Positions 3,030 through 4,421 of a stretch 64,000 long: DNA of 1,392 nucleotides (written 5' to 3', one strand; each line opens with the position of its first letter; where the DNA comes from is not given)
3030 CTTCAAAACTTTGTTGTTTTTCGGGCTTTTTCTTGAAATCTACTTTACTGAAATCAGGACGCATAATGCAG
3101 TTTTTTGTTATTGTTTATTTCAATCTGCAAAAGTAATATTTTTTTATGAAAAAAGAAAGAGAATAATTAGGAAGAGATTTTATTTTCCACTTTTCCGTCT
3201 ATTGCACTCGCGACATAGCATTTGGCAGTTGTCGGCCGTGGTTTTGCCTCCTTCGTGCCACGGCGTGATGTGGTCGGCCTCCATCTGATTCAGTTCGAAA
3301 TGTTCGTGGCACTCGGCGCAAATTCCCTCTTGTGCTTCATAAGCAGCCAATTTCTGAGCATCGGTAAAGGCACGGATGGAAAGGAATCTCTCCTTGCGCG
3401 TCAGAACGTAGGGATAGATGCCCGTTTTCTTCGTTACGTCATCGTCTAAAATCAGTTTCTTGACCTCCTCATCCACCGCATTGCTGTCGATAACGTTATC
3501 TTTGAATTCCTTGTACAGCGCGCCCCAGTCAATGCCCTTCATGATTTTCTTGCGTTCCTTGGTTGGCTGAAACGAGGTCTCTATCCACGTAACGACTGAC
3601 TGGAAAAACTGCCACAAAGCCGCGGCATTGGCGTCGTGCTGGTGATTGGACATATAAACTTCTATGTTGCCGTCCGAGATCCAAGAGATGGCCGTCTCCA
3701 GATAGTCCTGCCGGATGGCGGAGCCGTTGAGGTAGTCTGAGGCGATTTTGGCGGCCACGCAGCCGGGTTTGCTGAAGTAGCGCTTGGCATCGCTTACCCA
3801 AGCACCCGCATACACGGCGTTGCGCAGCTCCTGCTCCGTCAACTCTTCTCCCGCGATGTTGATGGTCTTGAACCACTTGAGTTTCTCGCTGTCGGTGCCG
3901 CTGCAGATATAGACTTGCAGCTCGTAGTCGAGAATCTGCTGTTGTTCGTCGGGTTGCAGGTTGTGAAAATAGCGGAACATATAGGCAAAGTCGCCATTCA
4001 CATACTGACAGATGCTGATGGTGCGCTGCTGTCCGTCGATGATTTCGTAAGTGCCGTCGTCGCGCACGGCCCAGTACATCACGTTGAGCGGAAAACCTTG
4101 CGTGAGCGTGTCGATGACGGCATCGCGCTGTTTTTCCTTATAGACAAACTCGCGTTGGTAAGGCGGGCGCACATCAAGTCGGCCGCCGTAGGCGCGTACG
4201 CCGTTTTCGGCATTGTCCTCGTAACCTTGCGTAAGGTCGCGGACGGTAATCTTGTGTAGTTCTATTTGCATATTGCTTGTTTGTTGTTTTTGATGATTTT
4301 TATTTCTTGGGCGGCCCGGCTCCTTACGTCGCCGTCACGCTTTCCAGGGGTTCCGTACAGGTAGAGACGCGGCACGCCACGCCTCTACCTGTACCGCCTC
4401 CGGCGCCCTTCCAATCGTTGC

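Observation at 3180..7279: DUF1016 nuclease - EcoRI-like m6A methyltransferase - DUF262::HNH nuclease cassette with structured spacers: candidate uncharacterised defence module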

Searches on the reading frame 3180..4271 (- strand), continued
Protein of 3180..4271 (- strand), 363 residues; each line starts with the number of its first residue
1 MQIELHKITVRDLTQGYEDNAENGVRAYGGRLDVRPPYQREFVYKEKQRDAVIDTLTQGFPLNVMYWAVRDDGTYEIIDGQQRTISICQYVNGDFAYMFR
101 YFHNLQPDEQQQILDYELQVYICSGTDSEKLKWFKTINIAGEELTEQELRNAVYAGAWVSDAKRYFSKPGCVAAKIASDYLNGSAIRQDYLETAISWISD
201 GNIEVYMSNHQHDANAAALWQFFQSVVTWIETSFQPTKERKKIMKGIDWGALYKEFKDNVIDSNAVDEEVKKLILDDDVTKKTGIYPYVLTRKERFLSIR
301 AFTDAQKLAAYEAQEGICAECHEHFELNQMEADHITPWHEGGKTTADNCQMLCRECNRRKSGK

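Call 62: fold_search(model_id=the predicted structure, library=pdb)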
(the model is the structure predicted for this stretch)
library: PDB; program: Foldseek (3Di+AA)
matches with E <= 10: 214; with E <= 0.001: 0
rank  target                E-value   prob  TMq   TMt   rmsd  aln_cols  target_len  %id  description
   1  6sdk_B                5.5e-03  0.96  0.21  0.35  16.3       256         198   11  Crystal structure of bacterial ParB dimer bound to CDP (released 2019-10-23)
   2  6sdk_A                7.2e-03  0.91  0.19  0.32  16.6       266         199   11  Crystal structure of bacterial ParB dimer bound to CDP (released 2019-10-23)
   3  7ol9_B                7.6e-03  0.93  0.20  0.33  16.5       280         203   12  Crystal structure of C-terminally truncated Bacillus subtilis nucleoid occlusion protein (Noc) complexed to the Noc-bi (released 2022-03-09)
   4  4h9d_A                8.9e-03  1.00  0.12  0.42   7.5        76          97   29  Crystal Structure of Mn-dependent Gme HNH nicking endonuclease from Geobacter metallireducens GS-15, Northeast Structu (released 2012-10-10)
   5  7nfu_A                1.0e-02  0.96  0.21  0.32  13.7       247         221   13  Crystal structure of C-terminally truncated Geobacillus thermoleovorans nucleoid occlusion protein Noc (released 2021-02-17)
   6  4h9d_C                1.1e-02  1.00  0.13  0.52   4.8        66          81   35  Crystal Structure of Mn-dependent Gme HNH nicking endonuclease from Geobacter metallireducens GS-15, Northeast Structu (released 2012-10-10)
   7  7bnk_A                1.1e-02  0.92  0.20  0.35  16.5       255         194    9  Crystal structure of ParB from Myxococcus xanthus bound to CDP and Monothiophosphate (released 2021-09-08)
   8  7bnr_A                1.2e-02  0.91  0.20  0.35  15.8       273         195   10  Crystal structure of a ParB Q52A mutant from Myxococcus xanthus bound to CTPyS (released 2021-09-08)
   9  7nfu_B                1.2e-02  0.91  0.21  0.32  13.6       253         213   13  Crystal structure of C-terminally truncated Geobacillus thermoleovorans nucleoid occlusion protein Noc (released 2021-02-17)
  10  7p9k_A                1.8e-02  0.54  0.21  0.15  23.0       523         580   12  BrxU, GmrSD-family Type IV restriction enzyme (released 2021-12-08)
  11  7bnk_B                2.1e-02  0.85  0.20  0.35  16.6       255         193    9  Crystal structure of ParB from Myxococcus xanthus bound to CDP and Monothiophosphate (released 2021-09-08)
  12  6ghc_A                3.2e-02  0.99  0.15  0.19  10.1       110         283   25  Modification dependent EcoKMcrA restriction endonuclease (released 2018-08-08)
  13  9k32_A                3.2e-02  0.16  0.14  0.08  32.5       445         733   13  Cryo-EM structure of the NbaCas9-guide RNA-target DNA complex (released 2026-02-04)
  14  4h9d_B                3.7e-02  1.00  0.12  0.45   7.0        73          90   29  Crystal Structure of Mn-dependent Gme HNH nicking endonuclease from Geobacter metallireducens GS-15, Northeast Structu (released 2012-10-10)
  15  7bnr_B                3.9e-02  0.77  0.20  0.33  16.3       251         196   10  Crystal structure of a ParB Q52A mutant from Myxococcus xanthus bound to CTPyS (released 2021-09-08)
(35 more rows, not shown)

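Call 88: find_encoding_contigs(protein=P0184, flank=4000, max_places=6)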
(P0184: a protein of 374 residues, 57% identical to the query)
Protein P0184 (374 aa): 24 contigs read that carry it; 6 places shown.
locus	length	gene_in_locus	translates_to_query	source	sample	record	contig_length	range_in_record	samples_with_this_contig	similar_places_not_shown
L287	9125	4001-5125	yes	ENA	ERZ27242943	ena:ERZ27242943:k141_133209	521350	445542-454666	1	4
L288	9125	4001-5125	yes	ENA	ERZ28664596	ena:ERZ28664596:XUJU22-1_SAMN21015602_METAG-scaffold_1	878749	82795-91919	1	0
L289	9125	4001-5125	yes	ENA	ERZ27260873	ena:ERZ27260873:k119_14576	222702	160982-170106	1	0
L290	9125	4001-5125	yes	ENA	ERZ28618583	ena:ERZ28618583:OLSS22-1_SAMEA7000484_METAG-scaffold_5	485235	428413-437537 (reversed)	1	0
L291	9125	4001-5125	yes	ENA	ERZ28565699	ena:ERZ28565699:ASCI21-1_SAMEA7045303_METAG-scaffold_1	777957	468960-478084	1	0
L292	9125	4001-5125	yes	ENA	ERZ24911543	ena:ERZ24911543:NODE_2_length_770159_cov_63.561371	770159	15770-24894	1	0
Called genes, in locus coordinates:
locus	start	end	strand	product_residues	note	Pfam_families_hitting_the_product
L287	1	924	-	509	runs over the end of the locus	PF05362:Lon_C, PF13541:ChlI, PF01078:Mg_chelatase, PF00158:Sigma54_activat (faint), PF20030:bpMoxR (faint), PF07728:AAA_5, PF00493:MCM, PF13335:Mg_chelatase_C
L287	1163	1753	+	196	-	PF07638:Sigma70_ECF, PF04542:Sigma70_r2, PF08281:Sigma70_r4_2, PF00196:GerE (weak)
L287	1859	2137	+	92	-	PF13451:zf_Tbcl, PF23477:zf_Tbcl_2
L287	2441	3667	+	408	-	-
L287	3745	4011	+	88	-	PF13651:EcoRI_methylase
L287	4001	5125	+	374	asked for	PF03235:GmrSD_N, PF01844:HNH, PF14279:HNH_5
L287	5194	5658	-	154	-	-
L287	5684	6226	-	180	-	-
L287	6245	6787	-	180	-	-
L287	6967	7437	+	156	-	-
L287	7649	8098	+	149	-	PF05848:CtsR, PF17727:CtsR_C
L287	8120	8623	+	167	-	PF02151:UVR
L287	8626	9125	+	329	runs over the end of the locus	PF00217:ATP-gua_Ptrans, PF27454:McsB_C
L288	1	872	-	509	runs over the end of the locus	PF05362:Lon_C, PF13541:ChlI, PF01078:Mg_chelatase, PF00158:Sigma54_activat (faint), PF20030:bpMoxR (faint), PF07728:AAA_5, PF00493:MCM, PF13335:Mg_chelatase_C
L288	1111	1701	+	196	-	PF07638:Sigma70_ECF (weak), PF04542:Sigma70_r2, PF08281:Sigma70_r4_2, PF00196:GerE (weak)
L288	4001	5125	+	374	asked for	PF03235:GmrSD_N, PF01844:HNH, PF14279:HNH_5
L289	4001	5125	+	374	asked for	PF03235:GmrSD_N, PF01844:HNH, PF14279:HNH_5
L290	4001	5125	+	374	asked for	PF03235:GmrSD_N, PF01844:HNH, PF14279:HNH_5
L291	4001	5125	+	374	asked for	PF03235:GmrSD_N, PF01844:HNH, PF14279:HNH_5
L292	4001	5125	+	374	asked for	PF03235:GmrSD_N, PF01844:HNH, PF14279:HNH_5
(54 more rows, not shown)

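Call 89: find_encoding_contigs(protein=P0001, flank=6000, max_places=3)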
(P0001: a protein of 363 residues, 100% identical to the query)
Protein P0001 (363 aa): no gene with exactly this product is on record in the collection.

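Call 98: search_protein_representatives(protein=window:3183-4271:-)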
Query: 363 residues. Proteins with E-value up to 0.001 (for the whole library): 7669; up to 1e-10: 2067; up to 1e-30: 520. The best 150 are listed.
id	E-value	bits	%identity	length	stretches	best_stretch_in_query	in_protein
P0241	2.4e-158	543.3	67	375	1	1-362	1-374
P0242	6.1e-136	469.6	66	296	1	65-361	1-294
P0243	7.3e-133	459.4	58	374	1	1-363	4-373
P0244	5.0e-125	433.7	53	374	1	3-363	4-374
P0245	1.8e-118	412.1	67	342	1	1-263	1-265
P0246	2.0e-116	405.4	52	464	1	1-353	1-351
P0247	9.5e-113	393.3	69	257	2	1-174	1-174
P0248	9.9e-113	393.2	88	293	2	74-206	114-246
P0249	3.8e-112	391.3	50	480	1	8-358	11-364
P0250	5.3e-112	390.8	53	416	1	3-362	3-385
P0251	1.5e-109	382.7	50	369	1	4-360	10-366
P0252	3.6e-109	381.5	51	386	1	1-362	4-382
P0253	6.6e-108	377.3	50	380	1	1-359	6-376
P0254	1.4e-107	376.2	47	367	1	1-363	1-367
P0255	3.7e-105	368.3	50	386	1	1-363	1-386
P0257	4.1e-104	364.9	54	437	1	4-360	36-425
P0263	3.2e-101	355.3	45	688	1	2-363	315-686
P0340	9.6e-83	294.6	47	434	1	6-361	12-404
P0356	1.8e-79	283.8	50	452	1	2-361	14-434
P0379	7.6e-72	258.7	49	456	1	2-363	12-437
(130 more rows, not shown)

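Call 99: search_protein_families(library=pfam, proteins=[P0263, P0246, P0249, P0257, P0340, P0356, P0379], max_evalue=0.001)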
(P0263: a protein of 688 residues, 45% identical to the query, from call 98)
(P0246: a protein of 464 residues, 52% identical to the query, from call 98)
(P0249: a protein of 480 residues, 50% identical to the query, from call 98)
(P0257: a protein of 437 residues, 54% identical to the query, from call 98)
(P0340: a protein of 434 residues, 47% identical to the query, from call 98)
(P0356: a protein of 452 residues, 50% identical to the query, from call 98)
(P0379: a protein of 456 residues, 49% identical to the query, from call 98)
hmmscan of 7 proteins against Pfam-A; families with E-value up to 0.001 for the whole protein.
P0263 (688 aa): 5 families
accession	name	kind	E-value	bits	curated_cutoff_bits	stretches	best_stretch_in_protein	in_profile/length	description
PF13651.11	EcoRI_methylase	-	6.5e-69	233.3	26.4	2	91-290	116-345/345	Adenine-specific methyltransferase EcoRI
PF03235.19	GmrSD_N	-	2.2e-20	74.1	33.2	1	351-477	13-198/199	GmrSD restriction endonuclease, N-terminal domain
PF01844.29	HNH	-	3.3e-15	56.4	21.4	1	641-686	1-47/47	HNH endonuclease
PF14279.12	HNH_5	-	6.1e-12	45.7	27.5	1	641-686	1-46/56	HNH endonuclease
PF13395.12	HNH_4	-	0.00037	20.8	22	0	651-686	16-51/54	HNH endonuclease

P0246 (464 aa): 2 families
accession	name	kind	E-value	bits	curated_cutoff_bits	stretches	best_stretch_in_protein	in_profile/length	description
PF03235.19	GmrSD_N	-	4.6e-19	69.8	33.2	1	33-154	12-198/199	GmrSD restriction endonuclease, N-terminal domain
PF01844.29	HNH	-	0.00022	21.7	21.4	1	316-350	4-36/47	HNH endonuclease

P0249 (480 aa): 2 families
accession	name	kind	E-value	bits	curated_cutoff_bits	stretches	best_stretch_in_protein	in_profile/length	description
PF03235.19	GmrSD_N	-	1.3e-19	71.5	33.2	1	39-163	13-198/199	GmrSD restriction endonuclease, N-terminal domain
PF01844.29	HNH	-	1.3e-06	28.9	21.4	1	327-368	7-46/47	HNH endonuclease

P0257 (437 aa): 3 families
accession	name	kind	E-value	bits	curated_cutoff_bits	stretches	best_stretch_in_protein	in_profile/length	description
PF03235.19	GmrSD_N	-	1.3e-18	68.3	33.2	1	66-205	13-198/199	GmrSD restriction endonuclease, N-terminal domain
PF01844.29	HNH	-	4.6e-12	46.3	21.4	1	390-428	11-47/47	HNH endonuclease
PF14279.12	HNH_5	-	5.1e-07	30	27.5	1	392-428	10-46/56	HNH endonuclease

P0340 (434 aa): 3 families
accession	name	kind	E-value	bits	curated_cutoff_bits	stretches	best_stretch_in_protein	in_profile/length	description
PF03235.19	GmrSD_N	-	1.9e-15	57.9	33.2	1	35-169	5-198/199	GmrSD restriction endonuclease, N-terminal domain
PF01844.29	HNH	-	6.4e-15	55.5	21.4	1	361-404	1-45/47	HNH endonuclease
PF14279.12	HNH_5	-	4.2e-11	43.1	27.5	1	361-403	1-43/56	HNH endonuclease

P0356 (452 aa): 3 families
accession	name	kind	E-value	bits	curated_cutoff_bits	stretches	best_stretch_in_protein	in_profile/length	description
PF03235.19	GmrSD_N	-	2.5e-19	70.6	33.2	1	47-183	13-198/199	GmrSD restriction endonuclease, N-terminal domain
PF01844.29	HNH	-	1e-07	32.4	21.4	1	386-431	1-42/47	HNH endonuclease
PF14279.12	HNH_5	-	0.00036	20.9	27.5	1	401-435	11-48/56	HNH endonuclease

P0379 (456 aa): 2 families
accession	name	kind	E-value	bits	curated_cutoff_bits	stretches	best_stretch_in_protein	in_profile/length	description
PF03235.19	GmrSD_N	-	1.2e-20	74.9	33.2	1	44-183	13-198/199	GmrSD restriction endonuclease, N-terminal domain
PF01844.29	HNH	-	4.9e-07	30.2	21.4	1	387-429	1-39/47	HNH endonuclease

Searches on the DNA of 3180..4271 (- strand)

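Call 102: search_rna_families(sources=[L012, L036, L008, L029], threshold=evalue, max_evalue=0.1)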
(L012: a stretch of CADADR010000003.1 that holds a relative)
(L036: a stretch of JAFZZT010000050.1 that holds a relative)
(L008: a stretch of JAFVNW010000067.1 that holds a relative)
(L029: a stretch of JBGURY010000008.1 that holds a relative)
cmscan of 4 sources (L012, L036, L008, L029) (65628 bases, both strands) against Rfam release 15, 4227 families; matches with E-value up to 0.1: 6.
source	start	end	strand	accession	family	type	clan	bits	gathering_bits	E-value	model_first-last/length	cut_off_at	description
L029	11199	11270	+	RF00005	tRNA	Gene; tRNA;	CL00001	72.8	29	5.5e-14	1-71/71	no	tRNA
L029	10930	11002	+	RF00005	tRNA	Gene; tRNA;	CL00001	67.9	29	1.2e-12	1-71/71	no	tRNA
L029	12554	12626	+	RF00005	tRNA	Gene; tRNA;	CL00001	65.6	29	5.3e-12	1-71/71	no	tRNA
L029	11111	11183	+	RF00005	tRNA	Gene; tRNA;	CL00001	65.3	29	6.3e-12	1-71/71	no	tRNA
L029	11014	11095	+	RF00005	tRNA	Gene; tRNA;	CL00001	58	29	6.5e-10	1-71/71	no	tRNA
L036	11204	11238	-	RF02914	DUF805b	Cis-reg;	CL00115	39.4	35.6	1.2e-07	1-35/35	no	DUF805b RNA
